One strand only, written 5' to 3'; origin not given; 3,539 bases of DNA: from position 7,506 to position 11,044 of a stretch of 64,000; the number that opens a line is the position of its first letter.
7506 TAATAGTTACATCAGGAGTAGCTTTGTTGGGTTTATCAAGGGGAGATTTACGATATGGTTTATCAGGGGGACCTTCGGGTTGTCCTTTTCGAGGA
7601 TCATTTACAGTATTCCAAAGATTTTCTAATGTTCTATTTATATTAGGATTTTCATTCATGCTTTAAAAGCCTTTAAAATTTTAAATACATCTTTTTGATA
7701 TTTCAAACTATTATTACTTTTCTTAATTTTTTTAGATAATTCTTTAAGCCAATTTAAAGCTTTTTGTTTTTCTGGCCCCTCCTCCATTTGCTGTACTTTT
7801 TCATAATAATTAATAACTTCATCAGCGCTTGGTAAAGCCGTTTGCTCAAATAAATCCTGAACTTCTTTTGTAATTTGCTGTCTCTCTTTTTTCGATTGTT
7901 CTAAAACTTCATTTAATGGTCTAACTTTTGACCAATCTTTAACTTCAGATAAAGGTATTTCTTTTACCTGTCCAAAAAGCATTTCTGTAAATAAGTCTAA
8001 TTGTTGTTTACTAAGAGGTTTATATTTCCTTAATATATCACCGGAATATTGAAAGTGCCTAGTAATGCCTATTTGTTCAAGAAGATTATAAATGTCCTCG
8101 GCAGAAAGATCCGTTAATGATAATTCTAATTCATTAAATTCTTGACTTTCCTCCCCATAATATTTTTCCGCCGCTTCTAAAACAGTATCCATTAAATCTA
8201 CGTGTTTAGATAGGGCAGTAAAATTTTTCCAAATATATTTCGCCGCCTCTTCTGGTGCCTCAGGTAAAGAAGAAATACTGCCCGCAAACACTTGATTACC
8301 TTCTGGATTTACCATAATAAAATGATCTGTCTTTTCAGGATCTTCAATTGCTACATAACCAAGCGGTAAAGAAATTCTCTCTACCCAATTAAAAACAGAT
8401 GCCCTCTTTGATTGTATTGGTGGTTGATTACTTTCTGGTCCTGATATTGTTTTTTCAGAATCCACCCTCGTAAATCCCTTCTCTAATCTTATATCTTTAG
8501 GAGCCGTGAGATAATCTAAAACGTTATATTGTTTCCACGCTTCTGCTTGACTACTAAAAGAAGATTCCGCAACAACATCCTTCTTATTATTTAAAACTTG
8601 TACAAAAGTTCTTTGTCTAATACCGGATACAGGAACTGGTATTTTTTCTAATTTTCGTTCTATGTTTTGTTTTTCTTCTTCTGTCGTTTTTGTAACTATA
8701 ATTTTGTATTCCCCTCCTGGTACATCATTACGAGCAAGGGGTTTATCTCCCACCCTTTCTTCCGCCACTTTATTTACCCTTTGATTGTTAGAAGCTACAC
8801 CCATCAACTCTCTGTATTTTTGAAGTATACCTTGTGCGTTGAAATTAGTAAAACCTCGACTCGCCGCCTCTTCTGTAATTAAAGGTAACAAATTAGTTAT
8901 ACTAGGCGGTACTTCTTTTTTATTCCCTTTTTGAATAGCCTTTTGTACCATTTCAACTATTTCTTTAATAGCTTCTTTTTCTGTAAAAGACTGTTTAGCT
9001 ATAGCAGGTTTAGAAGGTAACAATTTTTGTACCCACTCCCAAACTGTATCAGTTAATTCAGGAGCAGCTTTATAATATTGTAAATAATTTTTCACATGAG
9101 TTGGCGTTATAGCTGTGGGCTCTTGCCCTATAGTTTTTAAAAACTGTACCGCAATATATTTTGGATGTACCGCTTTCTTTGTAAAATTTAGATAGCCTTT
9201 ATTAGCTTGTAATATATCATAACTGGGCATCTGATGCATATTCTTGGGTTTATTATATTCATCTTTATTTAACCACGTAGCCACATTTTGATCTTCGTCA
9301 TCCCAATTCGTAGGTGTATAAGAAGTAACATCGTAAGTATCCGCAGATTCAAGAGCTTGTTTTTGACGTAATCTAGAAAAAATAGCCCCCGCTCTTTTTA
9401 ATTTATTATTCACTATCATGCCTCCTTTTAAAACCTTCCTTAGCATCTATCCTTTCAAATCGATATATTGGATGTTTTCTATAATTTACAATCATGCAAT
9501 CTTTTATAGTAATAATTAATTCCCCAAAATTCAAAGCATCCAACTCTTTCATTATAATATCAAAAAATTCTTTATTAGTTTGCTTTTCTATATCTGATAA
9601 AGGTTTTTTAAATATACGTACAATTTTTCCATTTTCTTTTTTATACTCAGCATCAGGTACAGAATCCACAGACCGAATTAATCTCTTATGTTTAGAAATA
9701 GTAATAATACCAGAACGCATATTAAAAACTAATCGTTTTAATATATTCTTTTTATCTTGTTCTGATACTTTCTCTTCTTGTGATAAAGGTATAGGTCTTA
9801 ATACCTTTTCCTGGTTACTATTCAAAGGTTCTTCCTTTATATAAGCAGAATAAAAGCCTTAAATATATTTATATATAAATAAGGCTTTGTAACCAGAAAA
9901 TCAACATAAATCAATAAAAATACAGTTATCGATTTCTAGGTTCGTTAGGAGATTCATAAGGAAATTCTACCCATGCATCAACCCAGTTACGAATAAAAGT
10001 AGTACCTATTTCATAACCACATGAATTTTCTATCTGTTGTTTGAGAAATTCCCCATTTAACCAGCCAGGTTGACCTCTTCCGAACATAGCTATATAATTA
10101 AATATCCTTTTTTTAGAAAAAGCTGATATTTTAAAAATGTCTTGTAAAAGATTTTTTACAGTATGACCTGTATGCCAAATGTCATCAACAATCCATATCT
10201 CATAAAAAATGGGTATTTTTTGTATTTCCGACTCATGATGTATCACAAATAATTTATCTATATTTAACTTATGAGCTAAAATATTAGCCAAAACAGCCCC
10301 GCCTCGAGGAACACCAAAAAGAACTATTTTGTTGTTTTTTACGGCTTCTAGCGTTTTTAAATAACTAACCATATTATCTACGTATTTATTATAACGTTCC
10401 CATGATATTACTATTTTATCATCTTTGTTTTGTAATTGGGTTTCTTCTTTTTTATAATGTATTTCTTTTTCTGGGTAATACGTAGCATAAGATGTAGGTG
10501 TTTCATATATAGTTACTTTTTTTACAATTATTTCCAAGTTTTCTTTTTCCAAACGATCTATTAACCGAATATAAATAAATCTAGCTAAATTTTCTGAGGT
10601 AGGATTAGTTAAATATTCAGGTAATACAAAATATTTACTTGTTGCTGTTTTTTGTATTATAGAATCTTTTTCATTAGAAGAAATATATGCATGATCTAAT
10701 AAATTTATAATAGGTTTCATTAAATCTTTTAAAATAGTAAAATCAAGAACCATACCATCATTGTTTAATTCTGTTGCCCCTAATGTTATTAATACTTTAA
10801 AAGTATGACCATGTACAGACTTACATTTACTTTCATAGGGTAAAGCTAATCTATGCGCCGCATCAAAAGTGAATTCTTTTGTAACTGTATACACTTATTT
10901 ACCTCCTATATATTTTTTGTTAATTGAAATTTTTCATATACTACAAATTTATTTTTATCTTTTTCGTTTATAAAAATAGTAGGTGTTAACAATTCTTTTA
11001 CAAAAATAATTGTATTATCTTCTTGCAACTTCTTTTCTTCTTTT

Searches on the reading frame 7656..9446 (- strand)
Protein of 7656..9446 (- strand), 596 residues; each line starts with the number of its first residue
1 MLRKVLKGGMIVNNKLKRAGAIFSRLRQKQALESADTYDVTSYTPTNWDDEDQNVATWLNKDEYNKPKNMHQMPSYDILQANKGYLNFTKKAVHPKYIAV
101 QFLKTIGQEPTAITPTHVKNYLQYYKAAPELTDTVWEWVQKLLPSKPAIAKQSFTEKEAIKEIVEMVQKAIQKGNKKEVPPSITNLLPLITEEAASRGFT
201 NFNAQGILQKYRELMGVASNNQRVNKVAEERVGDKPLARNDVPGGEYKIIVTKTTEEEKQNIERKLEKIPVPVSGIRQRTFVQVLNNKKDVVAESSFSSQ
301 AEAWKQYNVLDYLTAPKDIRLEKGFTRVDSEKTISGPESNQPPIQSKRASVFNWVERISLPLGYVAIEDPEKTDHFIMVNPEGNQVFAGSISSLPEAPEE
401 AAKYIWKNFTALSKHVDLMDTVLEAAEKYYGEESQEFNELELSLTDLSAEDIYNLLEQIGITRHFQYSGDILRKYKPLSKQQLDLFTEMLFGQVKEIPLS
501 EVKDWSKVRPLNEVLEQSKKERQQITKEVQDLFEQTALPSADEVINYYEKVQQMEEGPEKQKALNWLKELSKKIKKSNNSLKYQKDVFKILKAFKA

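Call 21: search_protein_families(library=phrogs, max_evalue=0.001, proteins=[window:7656-9446:-])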
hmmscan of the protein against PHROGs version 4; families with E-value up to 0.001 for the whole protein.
window:7656-9446:- (596 aa): 0 families

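Call 45: search_protein_families(library=pfam, max_evalue=0.001, proteins=[window:7656-9446:-])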
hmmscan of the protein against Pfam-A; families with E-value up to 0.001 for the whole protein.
window:7656-9446:- (596 aa): 1 family
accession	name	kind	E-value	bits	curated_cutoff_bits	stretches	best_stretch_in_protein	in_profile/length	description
PF19174.5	DUF5856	-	0.00092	20.7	34.6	0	119-187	11-80/94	Family of unknown function (DUF5856)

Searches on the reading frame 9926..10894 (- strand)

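Call 21: search_protein_families(library=phrogs, max_evalue=0.001, proteins=[window:9926-10894:-])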
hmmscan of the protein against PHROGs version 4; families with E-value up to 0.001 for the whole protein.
window:9926-10894:- (322 aa): 2 families
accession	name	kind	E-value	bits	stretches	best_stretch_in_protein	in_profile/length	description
phrog_2389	-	moron, auxiliary metabolic gene and host takeover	4.5e-26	92.4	1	3-144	9-153/158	QueD-like 6-pyruvoyl-tetrahydropterin synthase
phrog_8995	-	other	8.5e-06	26.6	1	159-257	3-106/148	phosphoribosyl transferase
